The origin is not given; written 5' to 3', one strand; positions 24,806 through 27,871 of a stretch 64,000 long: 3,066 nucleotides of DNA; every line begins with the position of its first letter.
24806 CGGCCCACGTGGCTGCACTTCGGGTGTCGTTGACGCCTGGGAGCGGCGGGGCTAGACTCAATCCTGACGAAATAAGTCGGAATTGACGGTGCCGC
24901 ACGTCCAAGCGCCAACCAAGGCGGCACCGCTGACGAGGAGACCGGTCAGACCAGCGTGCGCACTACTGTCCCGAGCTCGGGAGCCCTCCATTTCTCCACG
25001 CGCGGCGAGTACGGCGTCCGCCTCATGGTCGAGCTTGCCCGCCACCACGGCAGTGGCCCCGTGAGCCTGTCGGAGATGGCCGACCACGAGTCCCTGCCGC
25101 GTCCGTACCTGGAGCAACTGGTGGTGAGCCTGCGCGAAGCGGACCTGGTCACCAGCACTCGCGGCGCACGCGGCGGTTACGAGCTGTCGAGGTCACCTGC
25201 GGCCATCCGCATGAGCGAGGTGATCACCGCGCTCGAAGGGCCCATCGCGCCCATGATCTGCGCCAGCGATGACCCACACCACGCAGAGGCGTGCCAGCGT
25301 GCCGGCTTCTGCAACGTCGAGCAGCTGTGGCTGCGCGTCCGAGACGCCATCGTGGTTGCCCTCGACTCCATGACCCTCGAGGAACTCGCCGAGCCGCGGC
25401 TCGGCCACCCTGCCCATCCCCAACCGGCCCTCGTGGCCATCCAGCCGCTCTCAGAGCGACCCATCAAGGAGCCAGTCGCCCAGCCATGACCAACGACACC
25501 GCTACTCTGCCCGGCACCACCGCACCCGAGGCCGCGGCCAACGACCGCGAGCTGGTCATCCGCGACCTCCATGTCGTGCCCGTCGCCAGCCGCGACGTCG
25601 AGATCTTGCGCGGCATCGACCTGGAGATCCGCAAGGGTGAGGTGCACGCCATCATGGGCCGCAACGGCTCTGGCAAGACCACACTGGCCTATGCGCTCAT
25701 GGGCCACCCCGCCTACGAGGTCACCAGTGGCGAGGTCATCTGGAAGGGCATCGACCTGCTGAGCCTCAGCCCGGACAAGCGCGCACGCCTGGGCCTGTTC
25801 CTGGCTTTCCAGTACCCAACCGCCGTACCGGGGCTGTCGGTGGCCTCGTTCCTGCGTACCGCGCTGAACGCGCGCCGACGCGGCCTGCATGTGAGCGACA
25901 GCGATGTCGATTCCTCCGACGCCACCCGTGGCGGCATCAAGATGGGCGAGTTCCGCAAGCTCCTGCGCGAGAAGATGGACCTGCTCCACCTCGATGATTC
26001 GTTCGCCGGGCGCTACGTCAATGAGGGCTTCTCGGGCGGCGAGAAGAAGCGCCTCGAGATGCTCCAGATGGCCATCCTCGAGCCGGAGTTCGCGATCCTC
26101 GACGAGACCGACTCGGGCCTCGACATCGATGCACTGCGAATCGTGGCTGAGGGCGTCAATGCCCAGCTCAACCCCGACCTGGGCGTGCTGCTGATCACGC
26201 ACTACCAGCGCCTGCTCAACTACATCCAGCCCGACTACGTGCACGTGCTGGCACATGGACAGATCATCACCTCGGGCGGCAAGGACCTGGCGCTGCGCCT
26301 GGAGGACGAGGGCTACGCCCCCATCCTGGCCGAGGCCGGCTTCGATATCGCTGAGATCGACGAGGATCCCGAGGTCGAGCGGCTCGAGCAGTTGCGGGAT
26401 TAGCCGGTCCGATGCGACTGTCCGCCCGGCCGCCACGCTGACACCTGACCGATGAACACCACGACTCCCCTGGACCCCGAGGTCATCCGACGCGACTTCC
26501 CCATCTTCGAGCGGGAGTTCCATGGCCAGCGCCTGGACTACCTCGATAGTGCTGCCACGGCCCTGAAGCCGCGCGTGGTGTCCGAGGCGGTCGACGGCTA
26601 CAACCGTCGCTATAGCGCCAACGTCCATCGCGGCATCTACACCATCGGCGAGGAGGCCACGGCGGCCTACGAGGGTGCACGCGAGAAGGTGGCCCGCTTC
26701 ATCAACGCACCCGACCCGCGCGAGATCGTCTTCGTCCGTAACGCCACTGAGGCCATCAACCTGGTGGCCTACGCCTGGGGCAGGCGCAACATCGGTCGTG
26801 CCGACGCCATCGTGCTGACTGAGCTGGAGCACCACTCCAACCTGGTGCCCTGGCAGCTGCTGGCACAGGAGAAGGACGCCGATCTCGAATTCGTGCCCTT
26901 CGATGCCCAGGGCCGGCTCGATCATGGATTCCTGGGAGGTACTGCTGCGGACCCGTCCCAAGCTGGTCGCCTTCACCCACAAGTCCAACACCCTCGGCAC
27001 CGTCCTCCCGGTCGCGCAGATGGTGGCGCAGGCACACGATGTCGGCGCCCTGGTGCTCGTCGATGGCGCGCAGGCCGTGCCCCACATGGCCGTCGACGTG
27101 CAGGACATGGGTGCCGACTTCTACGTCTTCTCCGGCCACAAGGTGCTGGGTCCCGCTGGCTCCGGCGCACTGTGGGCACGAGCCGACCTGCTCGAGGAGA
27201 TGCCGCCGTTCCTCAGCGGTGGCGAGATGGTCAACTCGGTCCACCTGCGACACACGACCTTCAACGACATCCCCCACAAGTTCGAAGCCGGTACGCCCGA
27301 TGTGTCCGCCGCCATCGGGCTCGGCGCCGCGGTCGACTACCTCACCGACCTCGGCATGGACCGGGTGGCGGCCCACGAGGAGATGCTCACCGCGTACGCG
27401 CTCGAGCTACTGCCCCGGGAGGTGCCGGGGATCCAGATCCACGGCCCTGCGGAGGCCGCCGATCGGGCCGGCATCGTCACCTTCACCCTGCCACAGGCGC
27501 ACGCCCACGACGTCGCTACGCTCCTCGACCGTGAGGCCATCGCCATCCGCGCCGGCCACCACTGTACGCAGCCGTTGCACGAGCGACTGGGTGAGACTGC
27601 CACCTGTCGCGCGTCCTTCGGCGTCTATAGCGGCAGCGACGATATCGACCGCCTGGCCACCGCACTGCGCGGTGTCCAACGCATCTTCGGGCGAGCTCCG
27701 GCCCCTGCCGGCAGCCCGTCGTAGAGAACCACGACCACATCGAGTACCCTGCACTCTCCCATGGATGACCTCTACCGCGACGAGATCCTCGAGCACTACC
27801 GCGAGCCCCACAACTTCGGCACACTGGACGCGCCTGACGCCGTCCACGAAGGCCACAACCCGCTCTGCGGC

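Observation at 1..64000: Unusually high density of frame disruptions across otherwise intact, conserved genes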

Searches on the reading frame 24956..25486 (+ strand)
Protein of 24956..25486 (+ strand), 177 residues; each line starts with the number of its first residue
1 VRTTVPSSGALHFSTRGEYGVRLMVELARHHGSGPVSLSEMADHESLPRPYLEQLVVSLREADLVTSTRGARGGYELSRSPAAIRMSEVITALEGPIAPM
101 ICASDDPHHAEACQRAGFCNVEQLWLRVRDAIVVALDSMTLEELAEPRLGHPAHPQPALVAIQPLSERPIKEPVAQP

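Call 83: search_protein_families(library=pfam, proteins=[window:24956-25486:+], max_evalue=0.01)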
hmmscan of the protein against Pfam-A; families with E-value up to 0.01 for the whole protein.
window:24956-25486:+ (177 aa): 1 family
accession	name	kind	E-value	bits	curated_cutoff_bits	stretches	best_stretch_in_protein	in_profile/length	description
PF02082.26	Rrf2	-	1.2e-35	122.9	30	1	14-146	2-131/132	Iron-dependent Transcriptional regulator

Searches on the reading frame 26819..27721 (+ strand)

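Call 83: search_protein_families(library=pfam, proteins=[window:26819-27721:+], max_evalue=0.01)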
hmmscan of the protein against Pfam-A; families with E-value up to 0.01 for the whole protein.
window:26819-27721:+ (301 aa): 2 families
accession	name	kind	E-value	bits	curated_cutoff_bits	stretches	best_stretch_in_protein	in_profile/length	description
PF00266.25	Aminotran_5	-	1.7e-89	300.9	21.5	1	37-279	130-371/371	Aminotransferase class-V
PF01053.26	Cys_Met_Meta_PP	-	0.0019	17.3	27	1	34-110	125-200/381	Cys/Met metabolism PLP-dependent enzyme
